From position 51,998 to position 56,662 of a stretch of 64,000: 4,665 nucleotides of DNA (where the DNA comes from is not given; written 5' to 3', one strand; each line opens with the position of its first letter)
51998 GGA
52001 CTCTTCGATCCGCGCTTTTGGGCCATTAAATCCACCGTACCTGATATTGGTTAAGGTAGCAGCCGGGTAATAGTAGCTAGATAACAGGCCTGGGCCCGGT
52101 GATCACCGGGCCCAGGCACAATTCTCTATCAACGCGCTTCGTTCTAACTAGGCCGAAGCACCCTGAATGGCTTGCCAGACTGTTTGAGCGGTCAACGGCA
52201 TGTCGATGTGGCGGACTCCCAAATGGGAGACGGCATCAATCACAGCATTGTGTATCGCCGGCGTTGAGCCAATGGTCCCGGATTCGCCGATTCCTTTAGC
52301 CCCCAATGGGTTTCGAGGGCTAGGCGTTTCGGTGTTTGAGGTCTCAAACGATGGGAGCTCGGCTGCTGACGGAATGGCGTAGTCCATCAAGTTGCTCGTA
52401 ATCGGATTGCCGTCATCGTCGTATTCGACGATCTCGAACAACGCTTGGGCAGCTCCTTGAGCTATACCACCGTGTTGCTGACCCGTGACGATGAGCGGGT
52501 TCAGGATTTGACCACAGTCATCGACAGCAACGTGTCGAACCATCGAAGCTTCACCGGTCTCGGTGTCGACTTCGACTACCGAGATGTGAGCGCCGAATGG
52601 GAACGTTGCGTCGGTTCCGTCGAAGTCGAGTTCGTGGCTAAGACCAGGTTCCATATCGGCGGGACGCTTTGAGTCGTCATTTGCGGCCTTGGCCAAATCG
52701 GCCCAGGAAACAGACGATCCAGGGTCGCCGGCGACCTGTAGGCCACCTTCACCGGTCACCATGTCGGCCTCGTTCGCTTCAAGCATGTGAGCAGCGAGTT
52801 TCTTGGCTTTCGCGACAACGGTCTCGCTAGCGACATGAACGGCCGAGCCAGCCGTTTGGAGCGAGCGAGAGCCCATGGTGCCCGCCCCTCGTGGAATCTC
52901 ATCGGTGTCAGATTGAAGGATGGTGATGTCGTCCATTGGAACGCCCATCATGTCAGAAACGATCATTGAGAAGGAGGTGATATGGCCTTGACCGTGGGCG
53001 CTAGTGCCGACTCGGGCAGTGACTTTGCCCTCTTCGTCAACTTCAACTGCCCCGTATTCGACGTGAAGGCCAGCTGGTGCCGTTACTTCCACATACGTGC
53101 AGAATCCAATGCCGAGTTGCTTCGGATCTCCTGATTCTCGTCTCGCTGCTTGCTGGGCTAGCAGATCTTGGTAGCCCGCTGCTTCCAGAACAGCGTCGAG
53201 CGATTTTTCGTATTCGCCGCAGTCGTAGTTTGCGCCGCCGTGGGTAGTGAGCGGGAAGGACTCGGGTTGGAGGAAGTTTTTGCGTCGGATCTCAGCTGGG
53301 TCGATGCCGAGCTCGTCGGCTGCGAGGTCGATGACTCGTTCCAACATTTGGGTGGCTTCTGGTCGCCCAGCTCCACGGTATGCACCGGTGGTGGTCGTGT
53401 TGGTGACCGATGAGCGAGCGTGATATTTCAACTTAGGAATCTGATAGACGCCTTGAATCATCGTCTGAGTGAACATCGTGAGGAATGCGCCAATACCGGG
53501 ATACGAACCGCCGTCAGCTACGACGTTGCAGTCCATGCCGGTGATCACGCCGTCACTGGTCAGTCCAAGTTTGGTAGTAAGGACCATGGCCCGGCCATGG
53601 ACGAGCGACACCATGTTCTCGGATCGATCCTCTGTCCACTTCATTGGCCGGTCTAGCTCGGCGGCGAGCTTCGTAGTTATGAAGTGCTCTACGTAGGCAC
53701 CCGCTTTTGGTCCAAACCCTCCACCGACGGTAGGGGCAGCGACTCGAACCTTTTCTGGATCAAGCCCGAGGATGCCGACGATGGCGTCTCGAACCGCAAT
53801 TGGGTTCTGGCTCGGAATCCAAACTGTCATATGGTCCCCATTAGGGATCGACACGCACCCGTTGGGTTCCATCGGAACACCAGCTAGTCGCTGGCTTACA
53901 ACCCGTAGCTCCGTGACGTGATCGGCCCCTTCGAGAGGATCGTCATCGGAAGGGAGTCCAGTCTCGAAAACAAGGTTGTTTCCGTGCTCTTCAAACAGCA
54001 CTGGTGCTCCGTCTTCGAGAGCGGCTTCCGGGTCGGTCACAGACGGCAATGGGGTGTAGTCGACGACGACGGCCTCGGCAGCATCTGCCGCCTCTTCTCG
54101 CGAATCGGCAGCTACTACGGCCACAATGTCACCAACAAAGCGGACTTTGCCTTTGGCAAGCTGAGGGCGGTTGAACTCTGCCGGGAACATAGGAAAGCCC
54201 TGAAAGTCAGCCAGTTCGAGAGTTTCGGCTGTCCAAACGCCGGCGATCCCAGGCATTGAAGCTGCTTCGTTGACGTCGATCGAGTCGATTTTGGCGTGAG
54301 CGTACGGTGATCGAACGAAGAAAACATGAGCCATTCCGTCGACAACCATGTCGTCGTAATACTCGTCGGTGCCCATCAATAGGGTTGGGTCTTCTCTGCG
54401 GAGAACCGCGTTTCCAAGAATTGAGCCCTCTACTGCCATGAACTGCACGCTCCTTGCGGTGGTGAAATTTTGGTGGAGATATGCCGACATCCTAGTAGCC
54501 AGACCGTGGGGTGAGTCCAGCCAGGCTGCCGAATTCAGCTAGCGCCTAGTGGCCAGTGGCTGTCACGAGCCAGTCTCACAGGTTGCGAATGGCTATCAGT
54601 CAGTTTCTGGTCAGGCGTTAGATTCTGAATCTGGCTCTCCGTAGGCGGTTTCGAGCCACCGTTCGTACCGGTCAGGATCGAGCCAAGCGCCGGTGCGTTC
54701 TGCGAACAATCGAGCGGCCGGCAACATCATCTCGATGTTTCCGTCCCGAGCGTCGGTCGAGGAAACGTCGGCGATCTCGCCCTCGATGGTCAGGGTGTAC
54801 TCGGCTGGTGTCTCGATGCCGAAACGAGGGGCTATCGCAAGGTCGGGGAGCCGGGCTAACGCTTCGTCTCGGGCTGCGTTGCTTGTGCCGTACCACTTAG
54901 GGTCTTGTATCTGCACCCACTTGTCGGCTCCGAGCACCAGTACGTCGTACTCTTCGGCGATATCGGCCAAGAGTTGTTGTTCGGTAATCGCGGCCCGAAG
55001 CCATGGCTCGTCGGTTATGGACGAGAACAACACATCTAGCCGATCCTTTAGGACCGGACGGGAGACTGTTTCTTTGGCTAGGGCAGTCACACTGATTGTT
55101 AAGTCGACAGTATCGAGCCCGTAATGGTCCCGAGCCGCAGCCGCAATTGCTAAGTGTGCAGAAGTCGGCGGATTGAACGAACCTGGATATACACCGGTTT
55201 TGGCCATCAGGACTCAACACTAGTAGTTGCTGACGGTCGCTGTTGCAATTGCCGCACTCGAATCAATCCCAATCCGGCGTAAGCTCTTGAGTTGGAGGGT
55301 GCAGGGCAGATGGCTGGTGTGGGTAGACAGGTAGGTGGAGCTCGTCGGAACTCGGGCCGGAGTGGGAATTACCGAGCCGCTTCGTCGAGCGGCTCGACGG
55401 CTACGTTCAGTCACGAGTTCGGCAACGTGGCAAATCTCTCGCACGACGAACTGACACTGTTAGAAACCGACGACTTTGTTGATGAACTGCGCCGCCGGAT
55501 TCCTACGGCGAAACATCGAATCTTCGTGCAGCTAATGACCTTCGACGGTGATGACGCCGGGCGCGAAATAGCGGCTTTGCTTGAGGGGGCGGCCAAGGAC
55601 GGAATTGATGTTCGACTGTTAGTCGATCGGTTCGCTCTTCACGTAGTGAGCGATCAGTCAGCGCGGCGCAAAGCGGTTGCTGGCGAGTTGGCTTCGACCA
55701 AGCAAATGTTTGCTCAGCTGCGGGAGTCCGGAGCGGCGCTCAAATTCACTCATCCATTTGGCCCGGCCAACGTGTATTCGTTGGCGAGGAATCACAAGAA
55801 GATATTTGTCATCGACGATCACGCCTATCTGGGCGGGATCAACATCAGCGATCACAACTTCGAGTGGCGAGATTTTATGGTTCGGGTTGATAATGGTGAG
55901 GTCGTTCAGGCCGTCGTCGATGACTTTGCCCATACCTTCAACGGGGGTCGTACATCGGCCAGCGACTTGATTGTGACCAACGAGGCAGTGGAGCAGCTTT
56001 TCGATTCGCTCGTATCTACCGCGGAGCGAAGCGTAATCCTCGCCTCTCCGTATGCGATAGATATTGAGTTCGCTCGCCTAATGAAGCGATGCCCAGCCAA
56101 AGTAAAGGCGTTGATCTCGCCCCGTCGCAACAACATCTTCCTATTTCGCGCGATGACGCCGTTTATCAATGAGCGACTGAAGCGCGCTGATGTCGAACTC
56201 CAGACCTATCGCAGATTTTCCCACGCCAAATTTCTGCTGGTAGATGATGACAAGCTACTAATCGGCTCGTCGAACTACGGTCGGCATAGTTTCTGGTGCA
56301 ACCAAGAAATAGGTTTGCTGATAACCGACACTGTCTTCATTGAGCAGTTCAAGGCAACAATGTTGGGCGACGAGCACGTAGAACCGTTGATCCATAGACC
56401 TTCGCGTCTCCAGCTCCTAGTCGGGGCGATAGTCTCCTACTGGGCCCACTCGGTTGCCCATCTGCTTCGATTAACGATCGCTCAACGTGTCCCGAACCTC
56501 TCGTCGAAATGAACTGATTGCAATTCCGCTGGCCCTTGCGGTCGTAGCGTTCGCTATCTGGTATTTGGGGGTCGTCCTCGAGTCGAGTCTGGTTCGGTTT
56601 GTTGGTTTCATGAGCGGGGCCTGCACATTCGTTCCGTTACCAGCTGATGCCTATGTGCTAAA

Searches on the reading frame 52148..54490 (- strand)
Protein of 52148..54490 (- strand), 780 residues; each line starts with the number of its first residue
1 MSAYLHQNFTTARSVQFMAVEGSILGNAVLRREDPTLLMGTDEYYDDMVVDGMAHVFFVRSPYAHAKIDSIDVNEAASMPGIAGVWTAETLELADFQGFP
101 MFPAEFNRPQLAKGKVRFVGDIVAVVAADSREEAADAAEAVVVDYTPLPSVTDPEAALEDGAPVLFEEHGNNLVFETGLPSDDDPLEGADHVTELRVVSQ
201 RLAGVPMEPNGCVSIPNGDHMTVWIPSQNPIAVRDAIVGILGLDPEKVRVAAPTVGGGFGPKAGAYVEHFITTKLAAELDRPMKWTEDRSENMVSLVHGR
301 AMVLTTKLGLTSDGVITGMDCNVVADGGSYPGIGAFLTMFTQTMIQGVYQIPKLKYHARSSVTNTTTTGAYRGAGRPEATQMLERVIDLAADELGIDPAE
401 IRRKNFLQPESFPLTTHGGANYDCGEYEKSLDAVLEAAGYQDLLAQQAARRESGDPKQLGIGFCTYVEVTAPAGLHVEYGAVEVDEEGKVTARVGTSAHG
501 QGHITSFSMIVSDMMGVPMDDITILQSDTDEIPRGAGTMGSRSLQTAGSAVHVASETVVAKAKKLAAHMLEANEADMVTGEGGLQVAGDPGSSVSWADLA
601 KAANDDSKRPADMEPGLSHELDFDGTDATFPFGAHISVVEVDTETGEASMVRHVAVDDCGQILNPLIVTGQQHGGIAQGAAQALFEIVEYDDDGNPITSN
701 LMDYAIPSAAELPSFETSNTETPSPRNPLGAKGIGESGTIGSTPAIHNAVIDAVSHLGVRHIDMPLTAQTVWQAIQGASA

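Call 121: search_protein_families(library=pfam, proteins=[window:52148-54490:-], max_evalue=0.001)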
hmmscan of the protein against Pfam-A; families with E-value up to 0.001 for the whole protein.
window:52148-54490:- (780 aa): 3 families
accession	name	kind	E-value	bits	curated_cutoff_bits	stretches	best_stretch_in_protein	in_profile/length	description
PF20256.3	MoCoBD_2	-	2.5e-77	260.6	27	1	434-713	2-283/283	Molybdopterin cofactor-binding domain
PF02738.23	MoCoBD_1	-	2.5e-69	233.5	27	1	169-406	5-244/244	Molybdopterin cofactor-binding domain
PF01315.27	Ald_Xan_dh_C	-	7.7e-27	94.2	31.3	1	40-149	2-110/110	Aldehyde oxidase and xanthine dehydrogenase, a/b hammerhead domain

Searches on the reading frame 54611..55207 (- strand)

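Call 120: search_protein_families(library=pfam, proteins=[window:54611-55207:-], max_evalue=0.001)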
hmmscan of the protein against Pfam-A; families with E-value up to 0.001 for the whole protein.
window:54611-55207:- (198 aa): 1 family
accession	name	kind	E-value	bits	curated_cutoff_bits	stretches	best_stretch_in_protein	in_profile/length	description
PF01467.32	CTP_transf_like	-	2.3e-07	31.5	21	1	6-153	1-130/133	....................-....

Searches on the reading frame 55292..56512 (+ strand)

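Call 121: search_protein_families(library=pfam, proteins=[window:55292-56512:+], max_evalue=0.001)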
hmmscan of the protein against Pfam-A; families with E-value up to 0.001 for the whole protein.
window:55292-56512:+ (406 aa): 2 families
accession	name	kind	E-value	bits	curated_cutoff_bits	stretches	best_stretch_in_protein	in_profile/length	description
PF13091.12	PLDc_2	-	4.2e-26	91.8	27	2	242-356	6-127/132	PLD-like domain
PF00614.28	PLDc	-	1e-09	38.4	21.9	1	166-187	4-26/28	Phospholipase D Active site motif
